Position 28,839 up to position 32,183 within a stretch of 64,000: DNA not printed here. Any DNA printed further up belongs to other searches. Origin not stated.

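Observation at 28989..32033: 1014-aa bacterial NLR-like STAND protein (DUF4062-like, NB-ARC, TPR) beside tRNA-Ser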

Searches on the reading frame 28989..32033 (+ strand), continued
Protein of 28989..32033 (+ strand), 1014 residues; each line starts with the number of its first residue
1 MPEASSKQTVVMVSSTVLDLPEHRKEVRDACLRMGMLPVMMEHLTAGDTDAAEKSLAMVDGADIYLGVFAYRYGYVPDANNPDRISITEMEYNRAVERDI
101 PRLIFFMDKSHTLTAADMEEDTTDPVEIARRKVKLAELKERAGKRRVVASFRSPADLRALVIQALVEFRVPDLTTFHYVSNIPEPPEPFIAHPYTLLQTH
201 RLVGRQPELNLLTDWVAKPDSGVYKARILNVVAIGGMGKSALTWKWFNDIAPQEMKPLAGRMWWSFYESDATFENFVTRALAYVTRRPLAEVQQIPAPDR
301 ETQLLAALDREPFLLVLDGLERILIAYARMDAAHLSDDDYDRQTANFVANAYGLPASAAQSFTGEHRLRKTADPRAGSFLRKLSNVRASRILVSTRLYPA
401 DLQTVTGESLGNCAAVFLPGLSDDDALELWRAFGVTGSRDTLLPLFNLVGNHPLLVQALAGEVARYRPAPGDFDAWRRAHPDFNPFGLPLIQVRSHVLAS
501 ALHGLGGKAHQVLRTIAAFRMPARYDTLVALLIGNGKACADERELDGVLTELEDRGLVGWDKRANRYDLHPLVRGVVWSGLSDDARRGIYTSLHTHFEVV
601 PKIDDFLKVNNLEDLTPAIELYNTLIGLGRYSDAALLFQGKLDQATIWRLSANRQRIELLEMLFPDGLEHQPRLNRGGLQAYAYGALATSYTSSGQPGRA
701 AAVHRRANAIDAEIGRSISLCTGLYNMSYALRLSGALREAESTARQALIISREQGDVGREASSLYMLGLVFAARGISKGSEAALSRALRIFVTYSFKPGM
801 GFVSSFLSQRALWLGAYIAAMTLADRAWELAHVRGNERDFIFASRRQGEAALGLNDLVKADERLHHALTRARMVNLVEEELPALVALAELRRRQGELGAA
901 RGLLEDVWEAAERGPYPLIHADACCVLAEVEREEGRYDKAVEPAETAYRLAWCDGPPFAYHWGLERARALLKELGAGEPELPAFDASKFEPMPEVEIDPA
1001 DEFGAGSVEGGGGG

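Call 10: find_homologous_proteins(query=window:28989-32033:+)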
Query window:28989-32033:+ (1014 aa): 1721 proteins with E <= 0.001 among 8000 candidates; the best 120 are listed.
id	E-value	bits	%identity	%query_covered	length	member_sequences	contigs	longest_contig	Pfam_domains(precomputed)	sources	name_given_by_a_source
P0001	0.0e+0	2298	100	100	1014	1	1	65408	PF17874.8,PF13271.12,PF13424.13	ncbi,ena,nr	ncbi:MAG TPA: DUF4062 domain-containing protein [Pyrinomonadaceae bacterium]|nr:DUF4062 domain-conta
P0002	0.0e+0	1833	82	100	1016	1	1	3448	PF17874.8,PF13271.12,PF13424.13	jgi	jgi:tetratricopeptide (TPR) repeat protein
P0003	0.0e+0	1830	81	100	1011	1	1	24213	PF17874.8,PF13271.12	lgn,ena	-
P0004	0.0e+0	1758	79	98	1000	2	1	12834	PF17874.8,PF13271.12,PF13424.13,PF07719.24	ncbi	ncbi:MAG TPA: DUF4062 domain-containing protein [Pyrinomonadaceae bacterium]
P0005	0.0e+0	1726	78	99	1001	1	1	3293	PF13271.12,PF13424.13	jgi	jgi:tetratricopeptide (TPR) repeat protein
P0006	0.0e+0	1700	76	98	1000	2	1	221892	PF17874.8,PF13271.12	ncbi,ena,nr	ncbi:MAG TPA: DUF4062 domain-containing protein [Pyrinomonadaceae bacterium]|nr:DUF4062 domain-conta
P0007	0.0e+0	1695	76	100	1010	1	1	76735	PF17874.8,PF13271.12,PF13424.13,PF13191.13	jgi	jgi:tetratricopeptide (TPR) repeat protein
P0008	0.0e+0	1689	77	98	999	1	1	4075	PF17874.8,PF13271.12,PF13424.13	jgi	jgi:tetratricopeptide (TPR) repeat protein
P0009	0.0e+0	1687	76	99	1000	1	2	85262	PF17874.8,PF13271.12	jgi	jgi:tetratricopeptide (TPR) repeat protein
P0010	0.0e+0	1686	76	99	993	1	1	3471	PF17874.8,PF13271.12,PF13424.13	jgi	jgi:tetratricopeptide (TPR) repeat protein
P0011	0.0e+0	1685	75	99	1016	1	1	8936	PF17874.8,PF13271.12,PF13424.13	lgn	-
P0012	0.0e+0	1682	77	99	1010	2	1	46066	PF17874.8,PF13271.12,PF13424.13,PF07719.24,PF13191.13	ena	-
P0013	0.0e+0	1682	76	98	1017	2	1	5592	PF17874.8,PF13271.12,PF13424.13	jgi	jgi:tetratricopeptide (TPR) repeat protein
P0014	0.0e+0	1670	76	99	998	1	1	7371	PF17874.8,PF13271.12,PF13424.13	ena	-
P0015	0.0e+0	1667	75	99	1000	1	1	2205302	PF13271.12,PF13424.13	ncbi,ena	-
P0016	0.0e+0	1666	76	98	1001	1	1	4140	PF17874.8,PF13271.12,PF13424.13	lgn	-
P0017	0.0e+0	1665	74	100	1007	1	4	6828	PF17874.8,PF13271.12,PF13191.13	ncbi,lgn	ncbi:MAG TPA: DUF4062 domain-containing protein [Pyrinomonadaceae bacterium]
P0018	0.0e+0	1663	75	99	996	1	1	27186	PF17874.8,PF13271.12,PF13424.13,PF07719.24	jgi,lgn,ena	-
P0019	0.0e+0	1662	75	99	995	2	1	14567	PF13271.12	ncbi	ncbi:MAG: DUF4062 domain-containing protein [Pyrinomonadaceae bacterium]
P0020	0.0e+0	1661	75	100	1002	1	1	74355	PF13271.12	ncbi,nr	ncbi:MAG TPA: DUF4062 domain-containing protein [Pyrinomonadaceae bacterium]|nr:DUF4062 domain-conta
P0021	0.0e+0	1659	76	99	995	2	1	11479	PF17874.8,PF13271.12,PF13424.13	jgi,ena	-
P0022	0.0e+0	1655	75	100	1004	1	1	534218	PF13271.12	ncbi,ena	-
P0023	0.0e+0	1651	74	99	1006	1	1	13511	PF17874.8,PF13271.12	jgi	jgi:tetratricopeptide (TPR) repeat protein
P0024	0.0e+0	1648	75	99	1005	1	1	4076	PF17874.8,PF13271.12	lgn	-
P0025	0.0e+0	1645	75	99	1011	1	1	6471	PF17874.8,PF13271.12,PF13424.13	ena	-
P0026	0.0e+0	1643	74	100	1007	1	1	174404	PF17874.8,PF13271.12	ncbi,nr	ncbi:MAG TPA: DUF4062 domain-containing protein [Pyrinomonadaceae bacterium]|nr:DUF4062 domain-conta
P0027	0.0e+0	1641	74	100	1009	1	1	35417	PF17874.8,PF13271.12,PF13424.13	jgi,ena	jgi:tetratricopeptide (TPR) repeat protein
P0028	0.0e+0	1640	75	99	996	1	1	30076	PF17874.8,PF13271.12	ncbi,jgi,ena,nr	ncbi:MAG TPA: DUF4062 domain-containing protein [Pyrinomonadaceae bacterium]|nr:DUF4062 domain-conta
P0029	0.0e+0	1636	74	98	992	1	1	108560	PF17874.8,PF13271.12,PF13424.13,PF13176.13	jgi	jgi:tetratricopeptide (TPR) repeat protein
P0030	0.0e+0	1635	73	100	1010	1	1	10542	PF13271.12,PF13424.13,PF07719.24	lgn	-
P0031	0.0e+0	1634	75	98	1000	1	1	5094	PF17874.8,PF13271.12,PF13424.13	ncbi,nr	ncbi:MAG: hypothetical protein QOE47_780 [Pyrinomonadaceae bacterium]|nr:hypothetical protein [Pyrin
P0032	0.0e+0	1634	74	99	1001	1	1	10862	PF17874.8,PF13271.12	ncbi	ncbi:MAG: DUF4062 domain-containing protein [Pyrinomonadaceae bacterium]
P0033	0.0e+0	1634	74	99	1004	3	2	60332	PF13271.12,PF13424.13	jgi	-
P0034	0.0e+0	1629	74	99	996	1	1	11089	PF13271.12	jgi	jgi:tetratricopeptide (TPR) repeat protein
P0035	0.0e+0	1629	74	98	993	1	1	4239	PF13271.12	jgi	jgi:tetratricopeptide (TPR) repeat protein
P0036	0.0e+0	1628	73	99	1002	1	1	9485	PF17874.8,PF13271.12,PF13424.13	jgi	jgi:tetratricopeptide (TPR) repeat protein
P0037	0.0e+0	1628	74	98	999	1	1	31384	PF17874.8,PF13271.12,PF13424.13,PF13176.13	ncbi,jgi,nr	ncbi:MAG: hypothetical protein QOD32_539 [Pyrinomonadaceae bacterium]|jgi:tetratricopeptide (TPR) re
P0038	0.0e+0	1625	73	99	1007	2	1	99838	PF17874.8,PF13271.12,PF13424.13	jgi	jgi:hypothetical protein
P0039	0.0e+0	1625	72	99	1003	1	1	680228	PF17874.8,PF13271.12,PF13424.13,PF13181.13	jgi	jgi:tetratricopeptide (TPR) repeat protein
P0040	0.0e+0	1624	73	99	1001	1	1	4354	PF17874.8,PF13271.12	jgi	jgi:tetratricopeptide (TPR) repeat protein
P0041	0.0e+0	1623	74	100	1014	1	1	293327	PF17874.8,PF13271.12,PF13424.13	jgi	jgi:tetratricopeptide (TPR) repeat protein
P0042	0.0e+0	1617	72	100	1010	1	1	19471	PF17874.8,PF13271.12,PF13424.13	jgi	jgi:tetratricopeptide (TPR) repeat protein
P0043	0.0e+0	1617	73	100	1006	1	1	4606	PF17874.8,PF13271.12,PF13424.13,PF13374.13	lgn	-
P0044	0.0e+0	1616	73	99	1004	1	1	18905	PF17874.8,PF13271.12,PF13424.13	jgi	jgi:tetratricopeptide (TPR) repeat protein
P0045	0.0e+0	1616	75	98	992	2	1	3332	PF17874.8,PF13271.12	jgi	jgi:tetratricopeptide (TPR) repeat protein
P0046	0.0e+0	1614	73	99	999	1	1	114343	PF17874.8,PF13271.12,PF13424.13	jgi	jgi:tetratricopeptide (TPR) repeat protein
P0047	0.0e+0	1614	73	99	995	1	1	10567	PF17874.8,PF13271.12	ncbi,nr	ncbi:MAG: hypothetical protein QOG00_1887 [Pyrinomonadaceae bacterium]|nr:hypothetical protein [Pyri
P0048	0.0e+0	1613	73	98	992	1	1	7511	PF17874.8,PF13271.12,PF13424.13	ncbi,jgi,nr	ncbi:MAG TPA: DUF4062 domain-containing protein [Pyrinomonadaceae bacterium]|jgi:tetratricopeptide (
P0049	0.0e+0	1612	73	99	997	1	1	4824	PF17874.8,PF13271.12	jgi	jgi:tetratricopeptide (TPR) repeat protein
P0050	0.0e+0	1611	73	100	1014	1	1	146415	PF17874.8,PF13271.12,PF13424.13,PF07719.24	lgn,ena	-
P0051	0.0e+0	1604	75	99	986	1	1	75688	PF17874.8,PF13271.12,PF13424.13,PF07719.24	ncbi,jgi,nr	ncbi:MAG: hypothetical protein QOH49_5042 [Acidobacteriota bacterium]|jgi:tetratricopeptide (TPR) re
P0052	0.0e+0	1604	74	98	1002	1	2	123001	PF13271.12,PF13424.13,PF07719.24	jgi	jgi:tetratricopeptide (TPR) repeat protein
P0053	0.0e+0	1603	72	99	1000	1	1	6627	PF13271.12,PF13424.13,PF13176.13,PF07719.24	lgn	-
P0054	0.0e+0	1601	73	99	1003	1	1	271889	PF17874.8,PF13271.12,PF13424.13,PF07719.24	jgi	jgi:tetratricopeptide (TPR) repeat protein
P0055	0.0e+0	1600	72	99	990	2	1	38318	PF17874.8,PF13271.12,PF13424.13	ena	-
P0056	0.0e+0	1599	73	99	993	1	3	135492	PF17874.8,PF13271.12,PF13424.13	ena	-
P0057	0.0e+0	1596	72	99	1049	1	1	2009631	PF17874.8,PF13271.12,PF13424.13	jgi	jgi:tetratricopeptide (TPR) repeat protein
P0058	0.0e+0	1596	73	98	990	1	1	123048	PF17874.8,PF13271.12,PF13424.13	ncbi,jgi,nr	ncbi:MAG: hypothetical protein QOJ02_2687 [Acidobacteriota bacterium]|jgi:tetratricopeptide (TPR) re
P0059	0.0e+0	1594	72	99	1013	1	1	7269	PF17874.8,PF13271.12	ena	-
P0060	0.0e+0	1592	72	98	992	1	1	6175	PF13271.12,PF13424.13,PF13181.13,PF07719.24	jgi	jgi:tetratricopeptide (TPR) repeat protein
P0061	0.0e+0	1591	72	98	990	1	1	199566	PF13271.12,PF13424.13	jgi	jgi:tetratricopeptide (TPR) repeat protein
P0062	0.0e+0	1591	72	99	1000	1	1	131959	PF13271.12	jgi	jgi:tetratricopeptide (TPR) repeat protein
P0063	0.0e+0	1589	73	99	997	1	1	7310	PF17874.8,PF13271.12,PF13424.13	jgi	jgi:tetratricopeptide (TPR) repeat protein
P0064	0.0e+0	1587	72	98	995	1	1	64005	PF17874.8,PF13271.12,PF13424.13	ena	-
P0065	0.0e+0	1587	72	100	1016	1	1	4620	PF17874.8,PF13271.12,PF13424.13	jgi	jgi:tetratricopeptide (TPR) repeat protein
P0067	0.0e+0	1583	73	99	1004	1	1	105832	PF17874.8,PF13271.12,PF13424.13,PF07719.24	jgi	jgi:tetratricopeptide (TPR) repeat protein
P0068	0.0e+0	1582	71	99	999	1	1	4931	PF17874.8,PF13271.12,PF13424.13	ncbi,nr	ncbi:MAG: DUF4062 domain-containing protein [Acidobacteria bacterium]|nr:DUF4062 domain-containing p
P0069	0.0e+0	1581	72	98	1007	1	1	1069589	PF17874.8,PF13271.12,PF13424.13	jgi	jgi:tetratricopeptide (TPR) repeat protein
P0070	0.0e+0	1579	73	100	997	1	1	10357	PF17874.8,PF13271.12,PF13424.13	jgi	jgi:tetratricopeptide (TPR) repeat protein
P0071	0.0e+0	1579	72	98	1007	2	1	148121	PF13271.12,PF13424.13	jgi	jgi:tetratricopeptide (TPR) repeat protein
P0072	0.0e+0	1579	72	99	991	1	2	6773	PF17874.8,PF13271.12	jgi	jgi:hypothetical protein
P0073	0.0e+0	1577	73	98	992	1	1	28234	PF17874.8,PF13271.12,PF13424.13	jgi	jgi:tetratricopeptide (TPR) repeat protein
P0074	0.0e+0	1576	71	99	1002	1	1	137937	PF13271.12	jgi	jgi:hypothetical protein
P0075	0.0e+0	1576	71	99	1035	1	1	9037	PF13271.12,PF13424.13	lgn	-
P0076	0.0e+0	1576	71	99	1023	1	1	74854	PF17874.8,PF13271.12,PF13424.13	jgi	jgi:tetratricopeptide (TPR) repeat protein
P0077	0.0e+0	1576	72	99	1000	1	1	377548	PF13271.12,PF13424.13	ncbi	ncbi:MAG: DUF4062 domain-containing protein [Pyrinomonadaceae bacterium]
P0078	0.0e+0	1575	72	99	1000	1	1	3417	PF13271.12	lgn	-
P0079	0.0e+0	1574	71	100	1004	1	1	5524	PF13271.12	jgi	jgi:tetratricopeptide (TPR) repeat protein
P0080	0.0e+0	1573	72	98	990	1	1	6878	PF17874.8,PF13271.12,PF13424.13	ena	-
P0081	0.0e+0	1570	72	98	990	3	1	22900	PF17874.8,PF13271.12,PF13424.13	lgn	-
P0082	0.0e+0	1568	70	100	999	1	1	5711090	PF13271.12,PF13424.13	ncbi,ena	-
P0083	0.0e+0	1567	71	99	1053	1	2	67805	PF17874.8,PF00515.35,PF13271.12,PF13424.13,PF13428.13,PF13181.13,PF07719.24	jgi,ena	-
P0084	0.0e+0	1563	71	99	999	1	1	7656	PF13271.12,PF13424.13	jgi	jgi:tetratricopeptide (TPR) repeat protein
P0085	0.0e+0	1563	71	98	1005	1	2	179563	PF17874.8,PF13271.12,PF13424.13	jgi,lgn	jgi:tetratricopeptide (TPR) repeat protein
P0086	0.0e+0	1563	73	97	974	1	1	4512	PF17874.8,PF13271.12,PF13424.13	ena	-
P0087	0.0e+0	1561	70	98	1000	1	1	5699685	PF13271.12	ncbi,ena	-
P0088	0.0e+0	1560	70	99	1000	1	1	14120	PF17874.8,PF13271.12,PF13424.13,PF13181.13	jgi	jgi:tetratricopeptide (TPR) repeat protein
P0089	0.0e+0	1559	71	98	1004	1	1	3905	PF17874.8,PF13271.12,PF13424.13,PF13181.13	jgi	jgi:tetratricopeptide (TPR) repeat protein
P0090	0.0e+0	1554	70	98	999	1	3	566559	PF17874.8,PF13271.12,PF13424.13,PF07719.24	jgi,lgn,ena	-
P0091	0.0e+0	1553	70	99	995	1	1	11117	PF13271.12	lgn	-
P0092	0.0e+0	1552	70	99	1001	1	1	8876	PF17874.8,PF13271.12,PF13424.13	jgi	jgi:tetratricopeptide (TPR) repeat protein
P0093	0.0e+0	1550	72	99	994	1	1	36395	PF13271.12,PF13424.13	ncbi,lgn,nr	ncbi:MAG: hypothetical protein QOG71_1176 [Pyrinomonadaceae bacterium]|nr:hypothetical protein [Pyri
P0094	0.0e+0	1548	72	97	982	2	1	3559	PF17874.8,PF13271.12,PF13424.13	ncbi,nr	ncbi:MAG: DUF4062 domain-containing protein, partial [Acidobacteriota bacterium]|nr:DUF4062 domain-c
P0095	0.0e+0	1545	69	99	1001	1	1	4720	PF13271.12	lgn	-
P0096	0.0e+0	1544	71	98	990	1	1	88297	PF17874.8,PF13271.12,PF13424.13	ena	-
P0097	0.0e+0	1544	70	98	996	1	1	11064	PF17874.8,PF13271.12,PF13424.13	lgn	-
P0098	0.0e+0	1543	69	99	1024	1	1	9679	PF00515.35,PF13271.12,PF13424.13,PF07719.24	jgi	jgi:tetratricopeptide (TPR) repeat protein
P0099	0.0e+0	1541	72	97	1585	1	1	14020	PF17874.8,PF13271.12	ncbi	ncbi:MAG: DUF4062 domain-containing protein [Pyrinomonadaceae bacterium]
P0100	0.0e+0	1539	70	98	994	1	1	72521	PF17874.8,PF13271.12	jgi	jgi:tetratricopeptide (TPR) repeat protein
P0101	0.0e+0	1539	69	99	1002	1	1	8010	PF17874.8,PF13271.12,PF13424.13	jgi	jgi:tetratricopeptide (TPR) repeat protein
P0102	0.0e+0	1538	70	100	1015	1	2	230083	PF17874.8,PF13271.12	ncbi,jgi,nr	ncbi:MAG TPA: DUF4062 domain-containing protein [Pyrinomonadaceae bacterium]|jgi:tetratricopeptide (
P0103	0.0e+0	1535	70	99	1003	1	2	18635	PF17874.8,PF13271.12,PF13424.13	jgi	jgi:hypothetical protein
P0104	0.0e+0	1535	70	98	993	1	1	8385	PF13271.12,PF13424.13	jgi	jgi:hypothetical protein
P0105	0.0e+0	1535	70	99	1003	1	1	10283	PF13271.12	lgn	-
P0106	0.0e+0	1532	70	99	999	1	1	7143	PF13271.12,PF13424.13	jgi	jgi:tetratricopeptide (TPR) repeat protein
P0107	0.0e+0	1530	70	98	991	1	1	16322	PF13271.12,PF13424.13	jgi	jgi:tetratricopeptide (TPR) repeat protein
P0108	0.0e+0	1530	71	100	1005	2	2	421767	PF17874.8,PF13271.12,PF13424.13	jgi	-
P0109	0.0e+0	1528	70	99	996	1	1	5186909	PF17874.8,PF13271.12,PF13424.13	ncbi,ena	-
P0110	0.0e+0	1527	70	100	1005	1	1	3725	PF17874.8,PF13271.12,PF13424.13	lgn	-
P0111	0.0e+0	1527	69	100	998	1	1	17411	PF13271.12,PF13424.13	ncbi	ncbi:MAG: DUF4062 domain-containing protein [Pyrinomonadaceae bacterium]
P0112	0.0e+0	1526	70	100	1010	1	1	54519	PF17874.8,PF13271.12,PF13424.13,PF07719.24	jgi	jgi:tetratricopeptide (TPR) repeat protein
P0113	0.0e+0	1525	69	99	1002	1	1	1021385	PF17874.8,PF13271.12,PF13424.13,PF07719.24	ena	-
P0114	0.0e+0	1525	70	98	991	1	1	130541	PF17874.8,PF13271.12,PF13424.13,PF07719.24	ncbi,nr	ncbi:MAG: hypothetical protein QOD28_1139 [Acidobacteriota bacterium]|nr:hypothetical protein [Acido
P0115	0.0e+0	1522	69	99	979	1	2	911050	PF17874.8,PF13271.12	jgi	jgi:tetratricopeptide (TPR) repeat protein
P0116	0.0e+0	1521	70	99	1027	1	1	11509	PF13271.12,PF13424.13,PF07719.24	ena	-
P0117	0.0e+0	1514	69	99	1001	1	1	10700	PF13271.12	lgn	-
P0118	0.0e+0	1511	68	99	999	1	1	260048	PF13271.12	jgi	jgi:tetratricopeptide (TPR) repeat protein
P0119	0.0e+0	1511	70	98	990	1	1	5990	PF13271.12,PF13424.13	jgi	jgi:tetratricopeptide (TPR) repeat protein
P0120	0.0e+0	1507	69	99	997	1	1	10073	PF13271.12,PF13424.13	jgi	jgi:tetratricopeptide (TPR) repeat protein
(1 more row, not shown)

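Call 12: find_encoding_contigs(protein=P0082, flank=8000, max_places=2)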
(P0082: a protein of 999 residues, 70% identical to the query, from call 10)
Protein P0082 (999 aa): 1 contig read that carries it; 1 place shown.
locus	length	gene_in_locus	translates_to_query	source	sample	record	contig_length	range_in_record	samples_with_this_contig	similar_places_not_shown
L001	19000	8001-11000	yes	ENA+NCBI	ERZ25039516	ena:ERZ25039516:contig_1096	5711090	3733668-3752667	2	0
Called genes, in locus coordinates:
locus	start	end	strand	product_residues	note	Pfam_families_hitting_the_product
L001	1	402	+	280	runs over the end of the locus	PF02463:SMC_N, PF00005:ABC_tran, PF13304:AAA_21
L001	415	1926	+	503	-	PF00497:SBP_bac_3, PF10613:Lig_chan-Glu_bd (faint), PF00528:BPD_transp_1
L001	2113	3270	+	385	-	PF03435:Sacchrp_dh_NADP, PF16653:Sacchrp_dh_C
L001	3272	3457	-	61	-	-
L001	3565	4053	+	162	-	PF08332:CaMKII_AD, PF13474:SnoaL_3, PF14534:DUF4440, PF12680:SnoaL_2 (weak)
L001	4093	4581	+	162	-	PF10077:DUF2314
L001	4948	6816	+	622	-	PF02554:CstA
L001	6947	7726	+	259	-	PF02900:LigB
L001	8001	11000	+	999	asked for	PF13271:DUF4062, PF13424:TPR_12 (faint)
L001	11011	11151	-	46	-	-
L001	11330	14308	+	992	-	PF13271:DUF4062, PF07719:TPR_2 (faint), PF13424:TPR_12 (faint)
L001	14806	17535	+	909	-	PF03030:H_PPase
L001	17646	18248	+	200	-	PF02632:BioY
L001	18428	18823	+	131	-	PF01894:YjbQ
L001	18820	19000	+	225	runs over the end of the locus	PF01209:Ubie_methyltran, PF13489:Methyltransf_23, PF08241:Methyltransf_11, PF08242:Methyltransf_12, PF13649:Methyltransf_25, PF13847:Methyltransf_31 (weak)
